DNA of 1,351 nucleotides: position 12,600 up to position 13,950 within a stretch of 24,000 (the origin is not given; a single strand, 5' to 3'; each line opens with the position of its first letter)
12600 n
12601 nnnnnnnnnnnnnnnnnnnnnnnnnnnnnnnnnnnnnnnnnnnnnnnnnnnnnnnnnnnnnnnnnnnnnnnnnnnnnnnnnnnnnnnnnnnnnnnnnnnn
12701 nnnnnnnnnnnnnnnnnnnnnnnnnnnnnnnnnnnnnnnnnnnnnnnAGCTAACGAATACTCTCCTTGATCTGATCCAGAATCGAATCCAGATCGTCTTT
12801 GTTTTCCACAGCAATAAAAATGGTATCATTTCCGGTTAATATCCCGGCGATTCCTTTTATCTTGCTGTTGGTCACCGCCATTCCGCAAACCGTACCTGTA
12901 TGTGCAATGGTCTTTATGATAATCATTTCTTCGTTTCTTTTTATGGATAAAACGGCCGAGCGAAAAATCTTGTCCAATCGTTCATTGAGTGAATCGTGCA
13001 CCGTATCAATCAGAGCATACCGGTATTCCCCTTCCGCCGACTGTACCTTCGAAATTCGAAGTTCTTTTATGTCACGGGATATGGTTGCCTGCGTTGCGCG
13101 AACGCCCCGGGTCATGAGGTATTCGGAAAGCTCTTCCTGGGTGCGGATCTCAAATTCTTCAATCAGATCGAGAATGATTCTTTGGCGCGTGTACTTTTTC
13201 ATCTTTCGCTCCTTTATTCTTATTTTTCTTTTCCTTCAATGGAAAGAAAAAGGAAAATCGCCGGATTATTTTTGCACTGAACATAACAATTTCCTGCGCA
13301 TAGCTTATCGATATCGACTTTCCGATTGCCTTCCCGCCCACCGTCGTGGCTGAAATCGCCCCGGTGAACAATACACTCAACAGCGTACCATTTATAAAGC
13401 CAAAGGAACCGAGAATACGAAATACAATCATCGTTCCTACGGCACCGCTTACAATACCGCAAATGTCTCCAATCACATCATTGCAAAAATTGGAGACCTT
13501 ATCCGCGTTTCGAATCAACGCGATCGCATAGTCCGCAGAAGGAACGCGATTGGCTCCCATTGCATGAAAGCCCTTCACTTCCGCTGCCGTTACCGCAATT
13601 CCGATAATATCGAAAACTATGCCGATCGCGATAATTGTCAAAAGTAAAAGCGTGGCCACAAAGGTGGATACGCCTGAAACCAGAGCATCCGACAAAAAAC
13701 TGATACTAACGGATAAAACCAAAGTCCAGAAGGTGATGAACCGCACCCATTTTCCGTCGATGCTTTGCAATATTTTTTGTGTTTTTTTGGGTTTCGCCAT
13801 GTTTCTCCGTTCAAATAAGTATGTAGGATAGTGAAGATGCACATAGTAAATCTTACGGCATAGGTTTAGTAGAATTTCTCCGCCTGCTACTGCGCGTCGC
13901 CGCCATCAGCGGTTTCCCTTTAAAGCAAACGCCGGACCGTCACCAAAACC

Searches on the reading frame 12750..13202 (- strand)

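Call 7: search_protein_families(library=pfam, proteins=[window:12750-13202:-])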
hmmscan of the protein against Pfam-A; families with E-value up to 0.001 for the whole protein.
window:12750-13202:- (150 aa): 2 families
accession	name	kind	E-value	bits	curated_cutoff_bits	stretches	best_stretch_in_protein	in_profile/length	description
PF01316.27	Arg_repressor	-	5.4e-21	74.6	27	1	1-66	1-66/70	Arginine repressor, DNA binding domain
PF02863.23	Arg_repressor_C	-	3.4e-15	56.1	25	1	80-146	1-67/68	Arginine repressor, C-terminal domain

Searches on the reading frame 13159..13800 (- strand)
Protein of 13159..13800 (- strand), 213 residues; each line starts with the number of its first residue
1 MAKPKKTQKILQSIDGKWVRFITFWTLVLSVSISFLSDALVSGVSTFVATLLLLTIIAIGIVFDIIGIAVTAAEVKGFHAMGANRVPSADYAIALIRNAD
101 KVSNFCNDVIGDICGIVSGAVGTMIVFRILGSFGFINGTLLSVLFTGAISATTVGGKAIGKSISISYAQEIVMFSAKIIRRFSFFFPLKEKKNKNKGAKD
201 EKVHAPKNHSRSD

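Call 7: search_protein_families(library=pfam, proteins=[window:13159-13800:-])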
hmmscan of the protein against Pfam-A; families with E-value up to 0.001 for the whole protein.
window:13159-13800:- (213 aa): 0 families

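Call 8: search_protein_families(library=ncbifam, proteins=[window:13159-13800:-])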
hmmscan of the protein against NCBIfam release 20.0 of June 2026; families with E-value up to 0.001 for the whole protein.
window:13159-13800:- (213 aa): 0 families

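Call 9: find_homologous_proteins(query=window:13159-13800:-)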
Query window:13159-13800:- (213 aa): 5797 proteins with E <= 0.001 among 6495 candidates; the best 120 are listed.
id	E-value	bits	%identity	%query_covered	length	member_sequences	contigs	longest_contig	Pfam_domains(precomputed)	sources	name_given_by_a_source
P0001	5.3e-129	446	100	100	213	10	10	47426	-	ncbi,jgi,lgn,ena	jgi:hypothetical protein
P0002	1.9e-107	375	83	100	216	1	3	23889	-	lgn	-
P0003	1.0e-100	353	81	99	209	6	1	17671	-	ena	-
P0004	6.5e-85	302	75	92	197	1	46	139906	-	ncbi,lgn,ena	-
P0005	8.3e-85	302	75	92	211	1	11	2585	-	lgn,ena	-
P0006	1.3e-83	298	75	92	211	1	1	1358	-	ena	-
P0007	1.7e-82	294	75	90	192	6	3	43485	-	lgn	-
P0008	1.0e-68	249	71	85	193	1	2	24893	-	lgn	-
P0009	1.7e-67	245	80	73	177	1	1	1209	-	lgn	-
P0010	1.8e-52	196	55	77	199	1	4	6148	-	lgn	-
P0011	4.5e-52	195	51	76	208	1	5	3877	-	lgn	-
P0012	1.3e-51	193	49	88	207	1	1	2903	PF01595.26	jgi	jgi:CBS domain containing-hemolysin-like protein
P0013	3.5e-51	192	48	88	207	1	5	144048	PF01595.26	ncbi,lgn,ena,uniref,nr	ncbi:DUF21 domain-containing protein [Clostridium sp. Cult3]|uniref:DUF21 domain-containing protein 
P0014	4.7e-51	191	49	85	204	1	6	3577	PF01595.26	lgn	-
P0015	5.3e-51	191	51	85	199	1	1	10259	-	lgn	-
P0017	6.0e-51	191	49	85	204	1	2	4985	PF01595.26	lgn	-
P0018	8.1e-51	191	48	88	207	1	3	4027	PF01595.26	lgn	-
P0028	3.8e-50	188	49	85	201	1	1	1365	PF01595.26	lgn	-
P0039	2.2e-49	186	48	85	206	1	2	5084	PF01595.26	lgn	-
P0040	2.3e-49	186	47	86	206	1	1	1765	PF01595.26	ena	-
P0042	2.4e-49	186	47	86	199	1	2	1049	PF01595.26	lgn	-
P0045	4.7e-49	185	54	76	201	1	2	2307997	PF01595.26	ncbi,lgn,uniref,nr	ncbi:hypothetical protein EDD65_102287 [Keratinibaculum paraultunense]|uniref:CNNM transmembrane dom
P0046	5.1e-49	185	48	84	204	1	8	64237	PF01595.26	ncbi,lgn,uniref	ncbi:CNNM domain-containing protein [Proteiniborus sp.]|uniref:CNNM domain-containing protein n=1 Ta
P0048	5.2e-49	185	51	80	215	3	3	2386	PF01595.26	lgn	-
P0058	1.8e-48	183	48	83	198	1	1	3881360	PF01595.26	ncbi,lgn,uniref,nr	ncbi:hypothetical protein [Proteiniborus sp. MB09-C3]|uniref:hypothetical protein n=1 Tax=Proteinibo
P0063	3.2e-48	182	46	86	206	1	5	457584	PF01595.26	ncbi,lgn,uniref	ncbi:hypothetical protein [Brassicibacter mesophilus]|uniref:hypothetical protein n=1 Tax=Brassiciba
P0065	5.2e-48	181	45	90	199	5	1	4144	PF01595.26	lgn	-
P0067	5.4e-48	181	48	84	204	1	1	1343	PF01595.26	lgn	-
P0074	1.1e-47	180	46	84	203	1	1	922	PF01595.26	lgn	-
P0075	1.2e-47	180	46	84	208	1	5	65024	PF01595.26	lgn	-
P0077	1.5e-47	180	47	85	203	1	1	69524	PF01595.26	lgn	-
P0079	1.5e-47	180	47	85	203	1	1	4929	PF01595.26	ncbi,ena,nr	ncbi:MAG: hypothetical protein EWM50_05390 [Gottschalkiaceae bacterium]|nr:MAG: hypothetical protein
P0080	1.6e-47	180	47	85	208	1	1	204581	PF01595.26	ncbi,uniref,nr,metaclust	ncbi:hypothetical protein SAMN05660462_00179 [Proteiniborus ethanoligenes]|uniref:CNNM transmembrane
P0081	1.7e-47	180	47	85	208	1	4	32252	PF01595.26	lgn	-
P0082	1.8e-47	180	47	85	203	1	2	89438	PF01595.26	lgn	-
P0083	1.9e-47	180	47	85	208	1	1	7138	PF01595.26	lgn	-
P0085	2.1e-47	179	45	90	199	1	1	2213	PF01595.26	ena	-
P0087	2.2e-47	179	45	90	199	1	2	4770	PF01595.26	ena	-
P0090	2.8e-47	179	47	85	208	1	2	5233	PF01595.26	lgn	-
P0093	3.1e-47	179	48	84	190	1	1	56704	PF01595.26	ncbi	-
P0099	4.2e-47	178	48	86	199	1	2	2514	PF01595.26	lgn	-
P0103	6.3e-47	178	48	86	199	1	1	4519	PF01595.26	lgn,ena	-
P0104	6.7e-47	178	48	86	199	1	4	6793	PF01595.26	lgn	-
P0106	1.0e-46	177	47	82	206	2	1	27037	PF01595.26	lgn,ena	-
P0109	1.2e-46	177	46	84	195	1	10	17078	PF01595.26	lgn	-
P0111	1.5e-46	177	48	86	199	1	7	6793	PF01595.26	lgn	-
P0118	2.4e-46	176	47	86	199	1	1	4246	PF01595.26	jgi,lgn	jgi:CBS domain containing-hemolysin-like protein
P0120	2.9e-46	176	53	73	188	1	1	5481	PF01595.26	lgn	-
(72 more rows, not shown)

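Call 12: list_cluster_members(proteins=[P0001, P0004])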
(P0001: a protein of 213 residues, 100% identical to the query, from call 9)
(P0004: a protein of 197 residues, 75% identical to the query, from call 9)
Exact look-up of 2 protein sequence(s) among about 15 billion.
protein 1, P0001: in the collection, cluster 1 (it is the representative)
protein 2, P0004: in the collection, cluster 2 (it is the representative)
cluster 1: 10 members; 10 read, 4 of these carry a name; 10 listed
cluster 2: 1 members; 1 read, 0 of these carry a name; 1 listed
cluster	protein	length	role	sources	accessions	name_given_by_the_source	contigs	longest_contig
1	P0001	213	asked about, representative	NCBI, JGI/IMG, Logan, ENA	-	hypothetical protein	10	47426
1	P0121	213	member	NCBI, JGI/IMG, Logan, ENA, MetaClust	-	hypothetical protein | \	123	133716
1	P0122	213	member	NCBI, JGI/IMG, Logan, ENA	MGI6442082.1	MAG: hypothetical protein ACOX00_09235 [Peptoniphilaceae bacterium] | hypothetical protein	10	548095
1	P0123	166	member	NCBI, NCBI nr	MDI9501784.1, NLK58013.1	MAG: hypothetical protein GX291_01930 [Tissierellia bacterium] | hypothetical protein [Bacillota bacterium]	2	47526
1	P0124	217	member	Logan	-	-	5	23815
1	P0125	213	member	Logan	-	-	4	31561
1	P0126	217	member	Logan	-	-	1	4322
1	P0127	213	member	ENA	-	-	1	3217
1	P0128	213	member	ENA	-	-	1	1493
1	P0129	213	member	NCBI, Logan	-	-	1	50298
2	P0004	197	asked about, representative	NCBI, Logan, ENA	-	-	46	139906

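Call 22: find_related_loci(query=window:13159-13800:-, collection=genome_contigs, flank=3000)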
Query window:13159-13800:- (213 aa) in genome_contigs; peptide patterns used: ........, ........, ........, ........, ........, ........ (x = any residue, [..] = any of these).
599 stretches matched a pattern (row limit reached: there are more); 492 encode a relative of the query (tblastn E <= 1e-3); the best 80 are kept; 80 distinct loci.
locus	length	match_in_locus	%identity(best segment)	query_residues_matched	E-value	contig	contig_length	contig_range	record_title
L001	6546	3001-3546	51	17-194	5e-54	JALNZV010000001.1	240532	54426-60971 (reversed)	MAG: Tissierellaceae bacterium isolate SO_2017_LW2 bin 118 scaffold_64_c1_LW138R_2017, whole genome shotgun sequence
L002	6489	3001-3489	49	17-179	3e-50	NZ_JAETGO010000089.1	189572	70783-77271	Sporosalibacterium faouarense strain SOL3f37 505, whole genome shotgun sequence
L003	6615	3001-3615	43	1-202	2e-49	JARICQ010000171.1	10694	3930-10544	MAG: Tissierellaceae bacterium isolate cluster2_bin.42 k127_1478430, whole genome shotgun sequence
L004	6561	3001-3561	45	15-202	5e-49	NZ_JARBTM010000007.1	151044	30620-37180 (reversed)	MAG: Anaerosolibacter sp. isolate L_E1_T20_C_bin.128 scaffold_216, whole genome shotgun sequence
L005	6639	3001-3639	44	1-213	1e-47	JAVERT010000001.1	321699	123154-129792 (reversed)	MAG: Gudongella sp. isolate BF1_27 scaffold_17_c1_biofilm_2017, whole genome shotgun sequence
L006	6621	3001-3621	44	5-202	5e-47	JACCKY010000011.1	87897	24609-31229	MAG: Candidatus Petromonas tenebris isolate A2 scaffold_31, whole genome shotgun sequence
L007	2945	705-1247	46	2-183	1e-45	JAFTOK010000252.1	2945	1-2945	MAG: Clostridia bacterium isolate RGIG4003 Roe_deer_Cecum-5__c589061, whole genome shotgun sequence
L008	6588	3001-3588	45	4-199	1e-45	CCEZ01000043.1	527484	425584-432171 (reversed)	Anaerosalibacter sp. ND1 genome assembly Anaerosalibacter massiliensis ND1, contig G347_S1_L001_R1_001_contig_43, whole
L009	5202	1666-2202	50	1-180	1e-44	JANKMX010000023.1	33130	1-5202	MAG: Gudongella sp. isolate M17C-05 NODE_23_length_33130_cov_3.916946, whole genome shotgun sequence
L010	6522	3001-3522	49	10-182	2e-44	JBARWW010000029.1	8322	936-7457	MAG: Acidaminobacteraceae bacterium isolate MFD12133_ilm_asm_bin15 k127_109853, whole genome shotgun sequence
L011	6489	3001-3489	48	17-179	2e-44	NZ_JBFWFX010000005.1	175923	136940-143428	Caloranaerobacter sp. DY30410 k141_121_length_175923_cov_290.2959, whole genome shotgun sequence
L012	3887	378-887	49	15-184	4e-44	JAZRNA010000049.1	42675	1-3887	MAG: Clostridia bacterium isolate T1900045414_YK20190104.MAGScoT_cleanbin_000032 SGB_7024_k141_1917176, whole genome sho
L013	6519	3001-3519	50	17-189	1e-43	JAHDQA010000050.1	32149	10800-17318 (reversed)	MAG: Tissierellaceae bacterium isolate SM1-B8.1 k141_42827, whole genome shotgun sequence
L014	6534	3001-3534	49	1-179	1e-43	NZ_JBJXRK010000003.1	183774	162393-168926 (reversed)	Gudongella sp. SC589 3, whole genome shotgun sequence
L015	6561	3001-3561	47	15-202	2e-43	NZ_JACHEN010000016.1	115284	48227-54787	Anaerosolibacter carboniphilus strain DSM 103526 Ga0415316_16, whole genome shotgun sequence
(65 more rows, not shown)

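Call 24: find_encoding_contigs(protein=P0122, flank=10000, max_places=3)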
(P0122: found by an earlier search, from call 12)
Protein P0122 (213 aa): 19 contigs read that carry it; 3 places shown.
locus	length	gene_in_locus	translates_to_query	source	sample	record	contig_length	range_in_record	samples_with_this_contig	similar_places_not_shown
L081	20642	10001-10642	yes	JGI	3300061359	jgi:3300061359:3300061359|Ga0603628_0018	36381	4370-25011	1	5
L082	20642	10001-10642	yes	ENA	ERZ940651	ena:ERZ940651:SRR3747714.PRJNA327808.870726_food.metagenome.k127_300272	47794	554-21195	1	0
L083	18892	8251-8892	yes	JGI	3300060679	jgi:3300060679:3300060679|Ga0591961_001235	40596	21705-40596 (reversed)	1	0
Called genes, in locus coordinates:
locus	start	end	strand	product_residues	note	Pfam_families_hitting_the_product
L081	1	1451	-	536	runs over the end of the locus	PF04122:CW_binding_2, PF00565:SNase, PF27542:ArfC (weak)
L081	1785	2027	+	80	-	-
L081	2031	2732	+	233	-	PF06750:A24_N_bact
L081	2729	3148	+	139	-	PF07963:N_methyl (weak)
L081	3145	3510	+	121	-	PF07963:N_methyl (weak)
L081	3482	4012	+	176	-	PF07963:N_methyl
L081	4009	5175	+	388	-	-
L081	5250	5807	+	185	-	PF08207:EFP_N, PF01132:EFP, PF09285:Elong-fact-P_C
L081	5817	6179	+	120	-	-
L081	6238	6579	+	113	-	PF03780:Asp23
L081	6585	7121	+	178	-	PF01029:NusB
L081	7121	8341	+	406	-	PF13742:tRNA_anti_2, PF01336:tRNA_anti-codon, PF02601:Exonuc_VII_L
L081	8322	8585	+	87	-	PF02609:Exonuc_VII_S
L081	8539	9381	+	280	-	PF00348:polyprenyl_synt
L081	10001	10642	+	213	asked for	-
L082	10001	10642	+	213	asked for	-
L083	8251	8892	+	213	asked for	-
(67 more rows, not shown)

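Call 25: find_encoding_contigs(protein=P0002, flank=2500, max_places=1)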
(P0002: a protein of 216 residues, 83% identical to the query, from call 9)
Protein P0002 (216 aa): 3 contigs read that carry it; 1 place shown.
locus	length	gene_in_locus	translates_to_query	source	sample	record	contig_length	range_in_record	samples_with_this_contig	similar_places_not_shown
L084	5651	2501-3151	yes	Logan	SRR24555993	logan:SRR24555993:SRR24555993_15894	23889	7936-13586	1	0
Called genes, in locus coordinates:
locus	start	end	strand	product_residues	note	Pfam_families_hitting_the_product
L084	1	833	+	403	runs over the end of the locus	PF13742:tRNA_anti_2, PF01336:tRNA_anti-codon, PF02601:Exonuc_VII_L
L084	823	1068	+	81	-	PF02609:Exonuc_VII_S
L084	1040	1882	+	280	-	PF00348:polyprenyl_synt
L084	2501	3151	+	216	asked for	-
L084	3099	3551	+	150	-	PF01316:Arg_repressor, PF02863:Arg_repressor_C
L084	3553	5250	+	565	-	PF02463:SMC_N, PF13175:AAA_15 (faint), PF13476:AAA_23, PF13304:AAA_21 (faint)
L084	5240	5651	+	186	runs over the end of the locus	PF28549:NDPSase_N, PF00293:NUDIX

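Call 26: find_encoding_contigs(protein=P0003, flank=2500, max_places=1)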
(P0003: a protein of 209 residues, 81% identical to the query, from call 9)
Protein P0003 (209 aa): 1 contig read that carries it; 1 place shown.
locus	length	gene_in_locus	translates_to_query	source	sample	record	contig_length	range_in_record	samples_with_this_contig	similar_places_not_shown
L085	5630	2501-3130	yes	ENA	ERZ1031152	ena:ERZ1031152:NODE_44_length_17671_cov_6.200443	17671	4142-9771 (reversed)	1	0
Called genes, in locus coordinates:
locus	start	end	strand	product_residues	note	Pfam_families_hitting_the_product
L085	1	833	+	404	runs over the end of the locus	PF13742:tRNA_anti_2, PF01336:tRNA_anti-codon (weak), PF02601:Exonuc_VII_L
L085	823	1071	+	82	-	PF02609:Exonuc_VII_S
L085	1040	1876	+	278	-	PF00348:polyprenyl_synt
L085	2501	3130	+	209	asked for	-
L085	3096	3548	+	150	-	PF01316:Arg_repressor, PF02863:Arg_repressor_C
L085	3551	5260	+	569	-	PF02463:SMC_N, PF13175:AAA_15 (faint), PF13476:AAA_23, PF13304:AAA_21 (faint)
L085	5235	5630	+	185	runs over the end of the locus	PF28549:NDPSase_N, PF00293:NUDIX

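Call 27: find_encoding_contigs(protein=P0004, flank=2500, max_places=1)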
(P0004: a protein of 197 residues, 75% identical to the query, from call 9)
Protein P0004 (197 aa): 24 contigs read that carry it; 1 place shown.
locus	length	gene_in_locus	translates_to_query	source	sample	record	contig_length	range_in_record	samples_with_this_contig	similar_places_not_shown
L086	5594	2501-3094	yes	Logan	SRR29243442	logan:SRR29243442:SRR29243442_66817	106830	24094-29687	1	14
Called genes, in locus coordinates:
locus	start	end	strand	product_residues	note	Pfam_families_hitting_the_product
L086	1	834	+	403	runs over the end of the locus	PF13742:tRNA_anti_2, PF01336:tRNA_anti-codon, PF02601:Exonuc_VII_L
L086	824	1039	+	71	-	PF02609:Exonuc_VII_S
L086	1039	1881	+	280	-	PF00348:polyprenyl_synt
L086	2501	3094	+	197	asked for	-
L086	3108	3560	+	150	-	PF01316:Arg_repressor, PF02863:Arg_repressor_C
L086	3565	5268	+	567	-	PF02463:SMC_N, PF13175:AAA_15 (weak), PF13476:AAA_23 (faint), PF13304:AAA_21 (faint)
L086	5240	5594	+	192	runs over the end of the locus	PF28549:NDPSase_N, PF00293:NUDIX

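Call 28: find_encoding_contigs(protein=P0007, flank=2500, max_places=1)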
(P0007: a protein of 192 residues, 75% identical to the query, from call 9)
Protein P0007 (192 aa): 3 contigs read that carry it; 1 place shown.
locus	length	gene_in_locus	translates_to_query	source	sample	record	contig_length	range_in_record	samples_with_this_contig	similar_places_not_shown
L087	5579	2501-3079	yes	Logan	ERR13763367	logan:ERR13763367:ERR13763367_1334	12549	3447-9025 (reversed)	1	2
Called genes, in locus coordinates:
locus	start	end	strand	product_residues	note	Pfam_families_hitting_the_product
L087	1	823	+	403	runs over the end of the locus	PF13742:tRNA_anti_2, PF01336:tRNA_anti-codon, PF02601:Exonuc_VII_L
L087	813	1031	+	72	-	PF02609:Exonuc_VII_S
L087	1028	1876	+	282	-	PF00348:polyprenyl_synt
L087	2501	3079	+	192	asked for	-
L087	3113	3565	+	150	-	PF01316:Arg_repressor, PF02863:Arg_repressor_C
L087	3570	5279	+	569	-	PF02463:SMC_N, PF13175:AAA_15 (weak), PF13476:AAA_23, PF13304:AAA_21 (weak)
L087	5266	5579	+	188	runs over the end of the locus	PF28549:NDPSase_N (weak), PF00293:NUDIX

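Call 29: find_encoding_contigs(protein=P0008, flank=2500, max_places=1)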
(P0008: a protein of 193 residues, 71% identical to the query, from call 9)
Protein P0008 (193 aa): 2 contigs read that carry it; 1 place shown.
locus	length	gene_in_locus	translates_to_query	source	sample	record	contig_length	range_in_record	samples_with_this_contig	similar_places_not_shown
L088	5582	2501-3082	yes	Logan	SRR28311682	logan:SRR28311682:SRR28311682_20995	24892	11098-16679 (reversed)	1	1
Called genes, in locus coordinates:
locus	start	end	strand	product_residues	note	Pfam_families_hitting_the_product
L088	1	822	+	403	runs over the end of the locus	PF13742:tRNA_anti_2, PF01336:tRNA_anti-codon, PF02601:Exonuc_VII_L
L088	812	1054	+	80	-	PF02609:Exonuc_VII_S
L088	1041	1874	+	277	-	PF00348:polyprenyl_synt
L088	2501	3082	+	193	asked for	-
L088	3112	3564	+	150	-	PF01316:Arg_repressor, PF02863:Arg_repressor_C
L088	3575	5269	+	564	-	PF02463:SMC_N, PF13175:AAA_15 (weak), PF13476:AAA_23, PF13304:AAA_21 (faint)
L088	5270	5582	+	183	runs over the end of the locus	PF28549:NDPSase_N (faint), PF00293:NUDIX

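Call 40: search_protein_families(library=pfam, proteins=[window:13159-13800:-], max_evalue=10)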
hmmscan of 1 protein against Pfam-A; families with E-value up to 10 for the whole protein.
window:13159-13800:- (213 aa): 3 families
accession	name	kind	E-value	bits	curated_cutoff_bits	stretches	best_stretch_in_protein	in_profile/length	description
PF01595.25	CNNM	-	0.0056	16.8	28.4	1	68-186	18-131/181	Cyclin M transmembrane N-terminal domain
PF13190.11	PDGLE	-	0.17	12.1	27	1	86-136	62-99/102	PDGLE domain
PF13179.11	DUF4006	-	7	7.1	22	1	46-70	16-37/64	Family of unknown function (DUF4006)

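Call 41: search_solved_structures(query=A4, max_evalue=10, show_alignments=1)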
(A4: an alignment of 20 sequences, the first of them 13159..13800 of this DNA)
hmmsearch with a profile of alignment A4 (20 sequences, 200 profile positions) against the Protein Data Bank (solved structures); distinct sequences matched with E-value up to 10: 2.
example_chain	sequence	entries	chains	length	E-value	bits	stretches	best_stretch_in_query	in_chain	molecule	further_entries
6zu5_LO0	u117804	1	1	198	0.25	14.3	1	108-150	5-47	uL13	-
5in2_A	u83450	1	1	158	1.6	11.7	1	110-150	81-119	Extracellular superoxide dismutase [Cu-Zn]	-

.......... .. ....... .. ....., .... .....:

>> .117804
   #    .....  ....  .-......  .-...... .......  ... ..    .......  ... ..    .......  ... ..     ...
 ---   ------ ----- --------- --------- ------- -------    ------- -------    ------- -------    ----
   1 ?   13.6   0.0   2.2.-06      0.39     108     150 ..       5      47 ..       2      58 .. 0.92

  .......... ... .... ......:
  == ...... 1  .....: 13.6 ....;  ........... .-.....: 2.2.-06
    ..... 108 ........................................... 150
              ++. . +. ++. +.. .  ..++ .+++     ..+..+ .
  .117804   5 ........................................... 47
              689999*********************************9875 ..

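Call 47: predict_structure(alignment_id=A4)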
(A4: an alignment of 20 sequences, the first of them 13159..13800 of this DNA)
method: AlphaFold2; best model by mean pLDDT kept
length: 213 residues; sequences in the alignment: 20
mean_pLDDT: 73.1   pTM: 0.61
mean pLDDT of the five models: 73.1, 65.0, 64.0, 63.2, 62.9
residues with pLDDT >= 90: 0; 70-90: 152; 50-70: 31; < 50: 30
segments of 3 or more residues with pLDDT < 50: 1-4, 189-213
pLDDT, mean of each block of 10 residues (from residue 1): 52 63 75 71 77 86 87 75 71 81 84 83 84 82 87 86 85 82 57 39 36 38
secondary structure, 60 per line:
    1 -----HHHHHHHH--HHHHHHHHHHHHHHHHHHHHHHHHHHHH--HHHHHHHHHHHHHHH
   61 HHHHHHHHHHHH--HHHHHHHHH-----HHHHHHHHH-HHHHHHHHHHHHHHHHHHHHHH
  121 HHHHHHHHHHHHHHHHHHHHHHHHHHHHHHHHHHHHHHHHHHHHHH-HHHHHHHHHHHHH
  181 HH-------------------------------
elements in order: H6-13 H16-43 H46-72 H75-83 H89-97 H99-166 H168-182

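Call 52: fold_search(model_id=the predicted structure, library=pdb)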
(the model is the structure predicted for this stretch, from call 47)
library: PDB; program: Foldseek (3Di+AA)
matches with E <= 10: 75; with E <= 0.001: 0
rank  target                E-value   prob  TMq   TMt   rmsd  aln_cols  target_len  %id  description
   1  7m1t_B                1.9e-02  1.00  0.41  0.29   7.3       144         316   13  Crystal structure of an archaeal CNNM, MtCorB, with C-terminal deletion in complex with Mg2+-ATP (released 2021-06-16)
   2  7m1t_A                5.6e-02  1.00  0.49  0.34   5.0       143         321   17  Crystal structure of an archaeal CNNM, MtCorB, with C-terminal deletion in complex with Mg2+-ATP (released 2021-06-16)
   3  7m1u_B                1.1e-01  0.99  0.39  0.30   6.6       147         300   14  Crystal structure of an archaeal CNNM, MtCorB, R235L mutant with C-terminal deletion (released 2021-06-16)
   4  7m1u_A                1.6e-01  1.00  0.48  0.35   5.2       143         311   16  Crystal structure of an archaeal CNNM, MtCorB, R235L mutant with C-terminal deletion (released 2021-06-16)
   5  7cff                  2.8e-01  0.99  0.43  0.54   5.1       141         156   18  Structure of the thermostabilized transmembrane domain of the bacterial CNNM/CorC family Mg2+ transporter in complex wit (released 2021-02-24)
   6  7cfg                  4.1e-01  0.99  0.42  0.54   5.2       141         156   18  Structure of the transmembrane domain of the bacterial CNNM/CorC family Mg2+ transporter in complex with Mg2+ (released 2021-02-24)
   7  7k2t_B                1.5e+00  0.16  0.23  0.21  11.2       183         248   14  Mg2+/ATP-bound structure of the full-length WzmWzt O antigen ABC transporter in lipid nanodiscs (released 2021-01-13)
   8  4tx5_B                2.4e+00  0.41  0.37  0.45  14.0       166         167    8  Crystal structure of Smac-DIABLO (in space group P65) (released 2015-07-15)
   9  9a72_A                2.4e+00  0.06  0.15  0.12  36.4       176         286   16  Integrative model of YFMS-CHEW by crosslinking MS and deep learning (released 2024-09-18)
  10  3zx6_B                2.7e+00  0.09  0.21  0.16  40.7       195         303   14  Structure of Hamp(AF1503)-Tsr fusion - Hamp (A291V) mutant (released 2012-02-29)
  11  7ymj_A                3.0e+00  0.06  0.16  0.13  22.5       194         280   13  Cryo-EM structure of alpha1AAR-Nb6 complex bound to tamsulosin (released 2023-07-05)
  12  5tpm_C                3.2e+00  0.08  0.19  0.24  21.9       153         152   14  2.8 Angstrom Crystal Structure of the C-terminal Dimerization Domain of Transcriptional Regulator PdhR from Escherichi (released 2016-11-02)
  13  5tpm_A                3.2e+00  0.08  0.19  0.23  22.2       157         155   16  2.8 Angstrom Crystal Structure of the C-terminal Dimerization Domain of Transcriptional Regulator PdhR from Escherichi (released 2016-11-02)
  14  7awq                  3.2e+00  0.04  0.16  0.10  24.9       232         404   15  Structure of the thermostabilized EAAT1 cryst-E386Q mutant in complex with L-ASP, sodium ions and the allosteric inhibit (released 2021-10-13)
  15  7rkc_A                3.6e+00  0.07  0.19  0.19  20.1       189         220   10  Computationally designed tunable C2 symmetric tandem repeat homodimer, D_3_633 (released 2022-05-18)
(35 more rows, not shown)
